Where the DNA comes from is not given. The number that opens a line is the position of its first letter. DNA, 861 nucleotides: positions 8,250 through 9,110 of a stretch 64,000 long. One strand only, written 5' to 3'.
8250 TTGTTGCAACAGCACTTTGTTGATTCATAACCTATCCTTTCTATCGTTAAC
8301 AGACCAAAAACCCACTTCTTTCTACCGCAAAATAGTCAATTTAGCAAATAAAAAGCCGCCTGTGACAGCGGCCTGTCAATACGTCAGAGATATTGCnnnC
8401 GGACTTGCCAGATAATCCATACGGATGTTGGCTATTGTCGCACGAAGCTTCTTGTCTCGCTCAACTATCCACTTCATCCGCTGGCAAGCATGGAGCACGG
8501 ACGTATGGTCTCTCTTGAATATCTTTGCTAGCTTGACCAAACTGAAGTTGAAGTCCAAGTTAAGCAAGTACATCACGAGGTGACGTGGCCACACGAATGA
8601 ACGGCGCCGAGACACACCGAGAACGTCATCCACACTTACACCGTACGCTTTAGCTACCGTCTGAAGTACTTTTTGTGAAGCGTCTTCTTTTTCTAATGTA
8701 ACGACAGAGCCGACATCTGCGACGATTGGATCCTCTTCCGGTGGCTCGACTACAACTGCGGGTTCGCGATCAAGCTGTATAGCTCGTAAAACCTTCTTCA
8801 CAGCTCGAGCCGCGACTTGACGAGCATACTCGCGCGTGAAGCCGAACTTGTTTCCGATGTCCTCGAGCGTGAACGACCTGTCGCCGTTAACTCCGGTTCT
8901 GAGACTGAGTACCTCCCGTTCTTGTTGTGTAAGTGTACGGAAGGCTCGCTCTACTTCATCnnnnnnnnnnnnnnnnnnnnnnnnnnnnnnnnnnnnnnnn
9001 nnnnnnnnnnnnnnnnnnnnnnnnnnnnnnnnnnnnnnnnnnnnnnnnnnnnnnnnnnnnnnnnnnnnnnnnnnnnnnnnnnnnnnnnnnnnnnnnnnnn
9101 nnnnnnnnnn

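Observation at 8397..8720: Housekeeping sigma-70 fused to a DnaA domain-IV (DnaA-box binding) domain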

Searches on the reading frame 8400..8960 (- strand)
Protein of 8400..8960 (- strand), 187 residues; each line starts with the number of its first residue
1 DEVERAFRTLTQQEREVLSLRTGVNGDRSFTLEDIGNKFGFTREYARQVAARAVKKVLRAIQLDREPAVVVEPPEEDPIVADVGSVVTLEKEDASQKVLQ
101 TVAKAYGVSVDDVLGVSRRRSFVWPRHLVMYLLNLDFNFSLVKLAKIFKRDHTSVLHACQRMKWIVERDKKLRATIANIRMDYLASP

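Call 19: search_protein_representatives(protein=window:8400-8960:-)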
Query: 187 residues. Proteins with E-value up to 0.001 (for the whole library): 12274; up to 1e-10: 123; up to 1e-30: 5. The best 150 are listed.
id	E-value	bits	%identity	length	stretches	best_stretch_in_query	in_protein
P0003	1.0e-88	312.0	81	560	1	1-185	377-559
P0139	5.2e-52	192.5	60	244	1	1-184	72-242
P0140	3.4e-50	186.7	52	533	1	3-185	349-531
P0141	2.5e-43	164.3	51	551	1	3-184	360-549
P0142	5.3e-31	124.2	28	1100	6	92-180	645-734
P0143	3.0e-27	112.0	27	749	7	1-68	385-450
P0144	7.9e-26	107.4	27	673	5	96-186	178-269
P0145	3.3e-24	102.1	33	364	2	10-178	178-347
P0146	7.4e-24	100.9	31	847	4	91-186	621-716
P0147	6.4e-23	97.9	33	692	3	96-183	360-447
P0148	4.4e-22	95.1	40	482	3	97-163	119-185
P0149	7.3e-22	94.4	33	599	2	10-180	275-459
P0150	1.2e-21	93.8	28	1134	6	36-182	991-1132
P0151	2.0e-19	86.5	35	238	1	12-165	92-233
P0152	3.6e-19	85.7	31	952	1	10-180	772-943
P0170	3.3e-14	69.5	32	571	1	8-172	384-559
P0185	4.0e-13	66.0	30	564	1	9-167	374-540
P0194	1.2e-12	64.5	31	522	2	89-179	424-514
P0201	2.7e-12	63.3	36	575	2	91-173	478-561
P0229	2.8e-11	60.0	33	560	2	89-182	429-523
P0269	1.6e-10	57.5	33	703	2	5-59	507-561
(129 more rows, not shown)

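Call 23: list_cluster_members(proteins=[P0140, P0141, P0146, P0150, P0170, P0185, P0194, P0269, P0229, P0152])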
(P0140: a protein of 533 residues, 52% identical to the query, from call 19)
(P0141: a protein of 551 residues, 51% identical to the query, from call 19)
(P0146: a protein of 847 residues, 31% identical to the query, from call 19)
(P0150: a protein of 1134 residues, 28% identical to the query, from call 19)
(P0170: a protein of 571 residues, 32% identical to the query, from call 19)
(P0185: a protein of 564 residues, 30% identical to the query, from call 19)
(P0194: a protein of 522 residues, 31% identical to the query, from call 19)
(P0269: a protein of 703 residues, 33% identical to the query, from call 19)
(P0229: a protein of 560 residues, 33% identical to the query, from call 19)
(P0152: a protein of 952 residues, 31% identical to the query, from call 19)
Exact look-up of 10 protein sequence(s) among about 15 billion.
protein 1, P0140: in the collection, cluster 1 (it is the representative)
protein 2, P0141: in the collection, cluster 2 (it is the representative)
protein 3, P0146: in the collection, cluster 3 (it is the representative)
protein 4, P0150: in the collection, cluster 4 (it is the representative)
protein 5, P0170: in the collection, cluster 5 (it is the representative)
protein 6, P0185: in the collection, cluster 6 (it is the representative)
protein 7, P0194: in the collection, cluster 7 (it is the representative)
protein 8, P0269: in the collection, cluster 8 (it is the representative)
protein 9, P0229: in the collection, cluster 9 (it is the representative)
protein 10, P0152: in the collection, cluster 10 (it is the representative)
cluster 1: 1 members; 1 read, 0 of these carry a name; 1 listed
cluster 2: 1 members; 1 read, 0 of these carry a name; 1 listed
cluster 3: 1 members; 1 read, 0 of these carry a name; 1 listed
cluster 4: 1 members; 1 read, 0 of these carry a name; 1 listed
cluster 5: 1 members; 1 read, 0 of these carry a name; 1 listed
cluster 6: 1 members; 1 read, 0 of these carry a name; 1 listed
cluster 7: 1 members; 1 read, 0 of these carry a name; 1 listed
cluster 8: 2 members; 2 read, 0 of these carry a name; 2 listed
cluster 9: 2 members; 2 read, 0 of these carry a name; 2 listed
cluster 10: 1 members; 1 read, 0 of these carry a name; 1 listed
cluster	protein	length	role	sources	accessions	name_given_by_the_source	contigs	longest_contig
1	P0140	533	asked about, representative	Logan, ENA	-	-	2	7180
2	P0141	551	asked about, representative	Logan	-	-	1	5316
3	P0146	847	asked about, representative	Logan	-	-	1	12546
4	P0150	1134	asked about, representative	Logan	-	-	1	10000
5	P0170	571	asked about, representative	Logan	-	-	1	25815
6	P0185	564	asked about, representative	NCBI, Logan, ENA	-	-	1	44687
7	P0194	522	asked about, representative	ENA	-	-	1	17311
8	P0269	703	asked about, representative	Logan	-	-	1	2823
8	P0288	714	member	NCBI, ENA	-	-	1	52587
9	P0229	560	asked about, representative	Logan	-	-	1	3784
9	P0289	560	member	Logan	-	-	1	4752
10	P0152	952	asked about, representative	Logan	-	-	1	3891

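Call 30: find_related_loci(query=A3, collection=genome_contigs, flank=10000)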
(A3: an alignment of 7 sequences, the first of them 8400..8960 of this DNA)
Query A3 (187 aa) in genome_contigs; peptide patterns used: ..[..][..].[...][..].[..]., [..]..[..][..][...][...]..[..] (x = any residue, [..] = any of these).
79 stretches matched a pattern; 1 encode a relative of the query (tblastn E <= 1e-3); 1 distinct loci.
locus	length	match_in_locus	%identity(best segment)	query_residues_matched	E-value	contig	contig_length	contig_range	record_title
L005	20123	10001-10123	55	10-49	9e-8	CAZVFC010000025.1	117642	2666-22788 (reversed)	MAG TPA_asm: uncultured Verrucomicrobiota bacterium isolate binchicken_co66_227 genome assembly, contig: NODE_276_length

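Call 53: find_encoding_contigs(protein=P0185, flank=10000, max_places=3)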
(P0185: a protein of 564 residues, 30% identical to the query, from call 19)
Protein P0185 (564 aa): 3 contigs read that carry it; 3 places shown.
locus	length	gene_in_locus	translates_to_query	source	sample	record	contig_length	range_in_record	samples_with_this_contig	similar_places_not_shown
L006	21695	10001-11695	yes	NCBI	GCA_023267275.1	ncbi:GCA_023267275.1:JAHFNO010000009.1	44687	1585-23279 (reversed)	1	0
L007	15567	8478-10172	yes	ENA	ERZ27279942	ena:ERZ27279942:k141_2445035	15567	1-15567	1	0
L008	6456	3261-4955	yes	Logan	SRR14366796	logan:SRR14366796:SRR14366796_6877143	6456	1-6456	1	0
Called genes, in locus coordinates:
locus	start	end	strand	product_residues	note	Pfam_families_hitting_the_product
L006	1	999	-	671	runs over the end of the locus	PF00078:RVT_1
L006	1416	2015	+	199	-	-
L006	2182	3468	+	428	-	PF01555:N6_N4_Mtase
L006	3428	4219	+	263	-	PF01555:N6_N4_Mtase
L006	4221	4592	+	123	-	-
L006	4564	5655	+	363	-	-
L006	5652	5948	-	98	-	PF14373:Imm_superinfect, PF09851:SHOCT (weak)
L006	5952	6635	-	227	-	-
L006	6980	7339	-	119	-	-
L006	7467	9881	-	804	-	PF00270:DEAD, PF04851:ResIII, PF18766:SWI2_SNF2 (weak), PF00271:Helicase_C, PF14882:INT_rpt (faint)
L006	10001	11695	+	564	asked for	PF04542:Sigma70_r2, PF04545:Sigma70_r4, PF08299:Bac_DnaA_C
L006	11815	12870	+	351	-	PF04545:Sigma70_r4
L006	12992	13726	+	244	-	PF22935:RM44_endonuclase, PF14622:Ribonucleas_3_3, PF00636:Ribonuclease_3, PF00035:dsrm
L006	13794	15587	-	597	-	PF05970:PIF1, PF13245:AAA_19, PF13604:AAA_30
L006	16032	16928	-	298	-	PF04471:Mrr_cat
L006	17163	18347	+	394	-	PF00239:Resolvase, PF07508:Recombinase, PF13408:Zn_ribbon_recom (weak)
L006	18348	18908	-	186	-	-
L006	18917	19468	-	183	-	PF18186:SLATT_4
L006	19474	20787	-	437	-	PF18144:SMODS, PF18134:AGS_C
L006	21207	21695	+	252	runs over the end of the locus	PF18306:LDcluster4, PF03641:Lysine_decarbox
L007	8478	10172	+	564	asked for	PF04542:Sigma70_r2, PF04545:Sigma70_r4, PF08299:Bac_DnaA_C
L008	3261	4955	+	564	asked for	PF04542:Sigma70_r2, PF04545:Sigma70_r4, PF08299:Bac_DnaA_C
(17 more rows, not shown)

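Call 72: find_encoding_contigs(protein=P0170, flank=10000, max_places=2)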
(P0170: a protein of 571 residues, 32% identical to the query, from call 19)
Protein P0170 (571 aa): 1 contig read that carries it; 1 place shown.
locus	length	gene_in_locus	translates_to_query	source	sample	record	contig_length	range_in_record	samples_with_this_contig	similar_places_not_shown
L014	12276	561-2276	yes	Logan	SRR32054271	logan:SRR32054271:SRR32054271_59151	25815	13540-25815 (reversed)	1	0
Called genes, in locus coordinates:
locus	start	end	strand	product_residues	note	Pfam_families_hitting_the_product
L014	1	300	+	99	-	?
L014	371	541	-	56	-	-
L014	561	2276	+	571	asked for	PF04542:Sigma70_r2, PF04539:Sigma70_r3, PF04545:Sigma70_r4, PF08299:Bac_DnaA_C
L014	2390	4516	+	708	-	PF00270:DEAD, PF04851:ResIII, PF18766:SWI2_SNF2 (weak), PF00271:Helicase_C, PF14882:INT_rpt (weak)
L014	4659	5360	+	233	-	PF22935:RM44_endonuclase, PF14622:Ribonucleas_3_3, PF00636:Ribonuclease_3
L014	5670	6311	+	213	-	-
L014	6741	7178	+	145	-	-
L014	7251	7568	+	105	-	PF00892:EamA (weak)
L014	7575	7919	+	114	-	-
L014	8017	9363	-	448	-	PF03109:ABC1, PF01163:RIO1, PF00069:Pkinase, PF27536:UbiB_helical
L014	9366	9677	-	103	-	-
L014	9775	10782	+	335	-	PF02275:CBAH (weak), PF03417:AAT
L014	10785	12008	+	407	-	PF07690:MFS_1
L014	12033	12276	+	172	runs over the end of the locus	PF00293:NUDIX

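Call 73: find_encoding_contigs(protein=P0146, flank=10000, max_places=2)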
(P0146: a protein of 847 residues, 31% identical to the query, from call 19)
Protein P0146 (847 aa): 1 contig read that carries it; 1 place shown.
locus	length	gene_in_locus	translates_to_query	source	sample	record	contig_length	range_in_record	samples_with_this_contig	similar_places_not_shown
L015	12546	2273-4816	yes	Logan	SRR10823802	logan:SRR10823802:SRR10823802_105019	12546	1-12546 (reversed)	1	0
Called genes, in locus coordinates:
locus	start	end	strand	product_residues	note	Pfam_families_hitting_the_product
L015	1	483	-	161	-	?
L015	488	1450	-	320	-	PF00005:ABC_tran, PF13304:AAA_21 (weak), PF13732:DrrA1-3_C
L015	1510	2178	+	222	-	PF03167:UDG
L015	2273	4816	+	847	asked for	PF00140:Sigma70_r1_2 (weak), PF04542:Sigma70_r2, PF04539:Sigma70_r3 (weak), PF08281:Sigma70_r4_2 (faint), PF04545:Sigma70_r4, PF08299:Bac_DnaA_C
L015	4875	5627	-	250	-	PF01145:Band_7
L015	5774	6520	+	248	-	-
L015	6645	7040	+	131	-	-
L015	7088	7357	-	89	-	PF00583:Acetyltransf_1 (weak)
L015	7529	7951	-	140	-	PF08302:tRNA_lig_CPD (weak)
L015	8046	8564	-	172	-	-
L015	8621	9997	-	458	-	PF18144:SMODS, PF21654:DncV-like_NTFase, PF18134:AGS_C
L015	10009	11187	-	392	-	PF18145:SAVED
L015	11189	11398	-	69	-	-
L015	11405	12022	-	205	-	PF01726:LexA_DNA_bind (faint), PF00717:Peptidase_S24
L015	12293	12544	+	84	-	?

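Call 89: find_related_loci(query=A3, collection=viral_contigs, flank=6000)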
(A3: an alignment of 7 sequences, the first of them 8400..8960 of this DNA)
Query A3 (187 aa) in viral_contigs; peptide patterns used: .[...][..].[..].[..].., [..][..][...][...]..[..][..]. (x = any residue, [..] = any of these).
110 stretches matched a pattern; 1 encode a relative of the query (tblastn E <= 1e-3); 1 distinct loci.
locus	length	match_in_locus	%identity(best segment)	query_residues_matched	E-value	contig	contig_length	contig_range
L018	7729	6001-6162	31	108-161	1e-6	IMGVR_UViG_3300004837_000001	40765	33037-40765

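Call 91: find_encoding_contigs(protein=P0194, flank=8000, max_places=2)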
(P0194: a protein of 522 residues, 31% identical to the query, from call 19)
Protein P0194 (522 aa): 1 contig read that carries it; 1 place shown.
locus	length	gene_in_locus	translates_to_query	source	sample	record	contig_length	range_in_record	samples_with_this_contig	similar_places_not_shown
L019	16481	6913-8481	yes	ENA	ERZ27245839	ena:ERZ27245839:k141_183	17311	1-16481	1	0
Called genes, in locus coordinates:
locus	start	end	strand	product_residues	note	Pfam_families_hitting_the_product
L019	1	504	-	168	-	?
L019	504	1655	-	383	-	PF07726:AAA_3, PF17863:AAA_lid_2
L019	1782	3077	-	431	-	PF13180:PDZ_2, PF17820:PDZ_6 (weak), PF03572:Peptidase_S41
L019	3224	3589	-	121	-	PF00034:Cytochrom_C, PF13442:Cytochrome_CBB3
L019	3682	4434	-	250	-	PF13620:CarboxypepD_reg (weak)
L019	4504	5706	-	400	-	PF07690:MFS_1 (weak), PF03092:BT1, PF07690:MFS_1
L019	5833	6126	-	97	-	-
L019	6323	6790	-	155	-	-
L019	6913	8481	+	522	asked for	PF04542:Sigma70_r2, PF04539:Sigma70_r3, PF04545:Sigma70_r4, PF08299:Bac_DnaA_C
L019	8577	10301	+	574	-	PF01411:tRNA-synt_2c, PF07973:tRNA_SAD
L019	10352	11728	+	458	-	PF14450:FtsA (faint)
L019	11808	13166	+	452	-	-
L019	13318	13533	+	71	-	PF01176:eIF-1a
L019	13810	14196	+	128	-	PF00416:Ribosomal_S13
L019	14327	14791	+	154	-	PF00411:Ribosomal_S11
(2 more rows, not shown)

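Call 92: find_encoding_contigs(protein=P0288, flank=8000, max_places=2)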
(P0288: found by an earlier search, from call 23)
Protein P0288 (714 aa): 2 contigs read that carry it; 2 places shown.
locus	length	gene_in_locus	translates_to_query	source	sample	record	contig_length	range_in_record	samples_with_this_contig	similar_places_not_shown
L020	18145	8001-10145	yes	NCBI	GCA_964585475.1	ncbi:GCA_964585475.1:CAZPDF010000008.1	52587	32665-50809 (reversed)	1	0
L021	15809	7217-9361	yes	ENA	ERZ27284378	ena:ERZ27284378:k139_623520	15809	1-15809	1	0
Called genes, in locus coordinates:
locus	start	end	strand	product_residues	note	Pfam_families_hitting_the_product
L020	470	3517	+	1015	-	PF18915:DUF5667 (weak), PF00050:Kazal_1 (weak)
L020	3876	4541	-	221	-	-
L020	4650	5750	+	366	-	PF03054:tRNA_Me_trans, PF20259:tRNA_Me_trans_M, PF20258:tRNA_Me_trans_C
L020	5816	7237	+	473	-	PF00140:Sigma70_r1_2, PF04542:Sigma70_r2, PF04539:Sigma70_r3, PF04545:Sigma70_r4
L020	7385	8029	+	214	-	-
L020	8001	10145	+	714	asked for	PF00140:Sigma70_r1_2, PF04542:Sigma70_r2, PF04539:Sigma70_r3, PF04545:Sigma70_r4, PF08299:Bac_DnaA_C (weak)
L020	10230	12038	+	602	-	PF01411:tRNA-synt_2c, PF07973:tRNA_SAD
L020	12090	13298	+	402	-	PF14450:FtsA (weak)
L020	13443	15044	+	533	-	-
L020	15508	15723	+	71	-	PF01176:eIF-1a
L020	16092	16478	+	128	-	PF00416:Ribosomal_S13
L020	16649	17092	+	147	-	PF00411:Ribosomal_S11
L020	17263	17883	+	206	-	PF00163:Ribosomal_S4, PF01479:S4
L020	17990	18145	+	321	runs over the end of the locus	PF01193:RNA_pol_L, PF01000:RNA_pol_A_bac, PF03118:RNA_pol_A_CTD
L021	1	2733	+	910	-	?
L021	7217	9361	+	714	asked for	PF00140:Sigma70_r1_2, PF04542:Sigma70_r2, PF04539:Sigma70_r3, PF04545:Sigma70_r4, PF08299:Bac_DnaA_C (weak)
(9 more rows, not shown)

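Call 102: search_protein_families(library=pfam, proteins=[P0140, P0141, P0194, P0288, P0149, P0201, P0229, P0150, L006:11815-12867:+], max_evalue=0.001)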
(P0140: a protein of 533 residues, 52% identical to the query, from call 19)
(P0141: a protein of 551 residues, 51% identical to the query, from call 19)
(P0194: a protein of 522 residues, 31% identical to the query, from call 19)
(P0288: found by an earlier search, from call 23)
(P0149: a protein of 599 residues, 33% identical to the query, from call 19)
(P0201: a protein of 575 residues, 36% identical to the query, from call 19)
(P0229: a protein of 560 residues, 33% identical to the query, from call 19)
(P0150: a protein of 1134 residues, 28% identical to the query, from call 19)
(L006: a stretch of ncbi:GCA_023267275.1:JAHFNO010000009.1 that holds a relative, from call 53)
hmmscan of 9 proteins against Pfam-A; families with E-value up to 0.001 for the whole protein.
P0140 (533 aa): 4 families
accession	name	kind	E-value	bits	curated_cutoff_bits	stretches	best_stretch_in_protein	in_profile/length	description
PF08299.17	Bac_DnaA_C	-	4.3e-18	65.5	31.5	1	442-508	2-69/69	Bacterial dnaA protein helix-turn-helix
PF04542.20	Sigma70_r2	-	2.2e-17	63.1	24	1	179-248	2-69/71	Sigma-70 region 2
PF04545.22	Sigma70_r4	-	2.4e-11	43.4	24.1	1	352-403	1-48/50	Sigma-70, region 4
PF00140.25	Sigma70_r1_2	-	2.6e-08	34.1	22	1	144-172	5-33/34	Sigma-70 factor, region 1.2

P0141 (551 aa): 5 families
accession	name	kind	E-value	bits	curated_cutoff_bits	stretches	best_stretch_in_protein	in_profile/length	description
PF08299.17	Bac_DnaA_C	-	4.1e-22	78.4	31.5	1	461-527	2-69/69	Bacterial dnaA protein helix-turn-helix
PF04542.20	Sigma70_r2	-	4.8e-17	62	24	1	189-257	2-68/71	Sigma-70 region 2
PF04545.22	Sigma70_r4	-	4.5e-14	52.1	24.1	1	363-414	1-48/50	Sigma-70, region 4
PF00140.25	Sigma70_r1_2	-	1e-07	32.2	22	1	150-183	1-34/34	Sigma-70 factor, region 1.2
PF04539.22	Sigma70_r3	-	0.00058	20.4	25.3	0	269-321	1-51/78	Sigma-70 region 3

P0194 (522 aa): 4 families
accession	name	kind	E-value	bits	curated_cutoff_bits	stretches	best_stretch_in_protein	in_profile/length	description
PF04539.22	Sigma70_r3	-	1.1e-27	96.3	25.3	1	180-255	1-76/78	Sigma-70 region 3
PF04542.20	Sigma70_r2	-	2.4e-21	75.8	24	1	103-171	3-71/71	Sigma-70 region 2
PF04545.22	Sigma70_r4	-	7.8e-21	73.8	24.1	1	269-322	1-50/50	Sigma-70, region 4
PF08299.17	Bac_DnaA_C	-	3.2e-18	65.9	31.5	1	431-497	2-69/69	Bacterial dnaA protein helix-turn-helix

P0288 (714 aa): 5 families
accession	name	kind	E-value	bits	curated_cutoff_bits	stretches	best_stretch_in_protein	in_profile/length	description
PF04539.22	Sigma70_r3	-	7.8e-24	84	25.3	1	431-505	1-76/78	Sigma-70 region 3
PF04542.20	Sigma70_r2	-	3.9e-23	81.5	24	1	354-422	3-71/71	Sigma-70 region 2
PF04545.22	Sigma70_r4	-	1.4e-19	69.8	24.1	1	520-571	2-49/50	Sigma-70, region 4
PF00140.25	Sigma70_r1_2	-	4.8e-14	52.5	22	1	168-199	1-32/34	Sigma-70 factor, region 1.2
PF08299.17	Bac_DnaA_C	-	1.8e-06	28.3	31.5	1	621-689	1-69/69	Bacterial dnaA protein helix-turn-helix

P0149 (599 aa): 4 families
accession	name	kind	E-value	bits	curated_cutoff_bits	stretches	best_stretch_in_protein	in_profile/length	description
PF08299.17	Bac_DnaA_C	-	2.7e-30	104.6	31.5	2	375-441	3-69/69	Bacterial dnaA protein helix-turn-helix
PF04542.20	Sigma70_r2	-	9e-15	54.7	24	1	93-168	1-70/71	Sigma-70 region 2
PF04545.22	Sigma70_r4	-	6.2e-13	48.5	24.1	1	275-323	5-49/50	Sigma-70, region 4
PF00140.25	Sigma70_r1_2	-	4.5e-08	33.4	22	1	55-87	1-33/34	Sigma-70 factor, region 1.2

P0201 (575 aa): 4 families
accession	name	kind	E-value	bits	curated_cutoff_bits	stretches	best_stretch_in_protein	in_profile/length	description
PF08299.17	Bac_DnaA_C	-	4.5e-20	71.9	31.5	1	486-550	5-69/69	Bacterial dnaA protein helix-turn-helix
PF04545.22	Sigma70_r4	-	5.5e-14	51.9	24.1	1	370-418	5-49/50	Sigma-70, region 4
PF04542.20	Sigma70_r2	-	5.6e-14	52.1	24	1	188-259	1-67/71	Sigma-70 region 2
PF12645.13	HTH_16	-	0.00075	20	22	0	171-234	1-65/65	Helix-turn-helix domain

P0229 (560 aa): 3 families
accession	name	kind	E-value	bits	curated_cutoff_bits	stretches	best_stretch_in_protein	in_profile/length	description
PF08299.17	Bac_DnaA_C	-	1.8e-20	73.1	31.5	1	437-503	3-69/69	Bacterial dnaA protein helix-turn-helix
PF04542.20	Sigma70_r2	-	2.4e-14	53.3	24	1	152-209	15-65/71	Sigma-70 region 2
PF04545.22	Sigma70_r4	-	4.6e-12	45.7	24.1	1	322-375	1-50/50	Sigma-70, region 4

P0150 (1134 aa): 5 families
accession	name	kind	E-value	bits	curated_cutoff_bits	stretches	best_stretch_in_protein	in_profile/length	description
PF08299.17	Bac_DnaA_C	-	1.4e-31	108.7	31.5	4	1046-1111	2-68/69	Bacterial dnaA protein helix-turn-helix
PF04542.20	Sigma70_r2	-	1.6e-20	73.1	24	1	212-273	4-65/71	Sigma-70 region 2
PF04545.22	Sigma70_r4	-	9.7e-19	67.1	24.1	2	397-444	5-47/50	Sigma-70, region 4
PF00140.25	Sigma70_r1_2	-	3.4e-08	33.7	22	1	175-202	5-32/34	Sigma-70 factor, region 1.2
PF04539.22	Sigma70_r3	-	6.6e-06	26.6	25.3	1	288-368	1-74/78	Sigma-70 region 3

L006:11815-12867:+ (351 aa): 2 families
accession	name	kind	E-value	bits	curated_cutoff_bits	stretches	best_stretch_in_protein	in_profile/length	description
PF04545.22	Sigma70_r4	-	2.9e-12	46.3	24.1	1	19-71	2-49/50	Sigma-70, region 4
PF05066.19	HARE-HTH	-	0.00011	22.9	25.9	0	223-281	3-69/71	HB1, ASXL, restriction endonuclease HTH domain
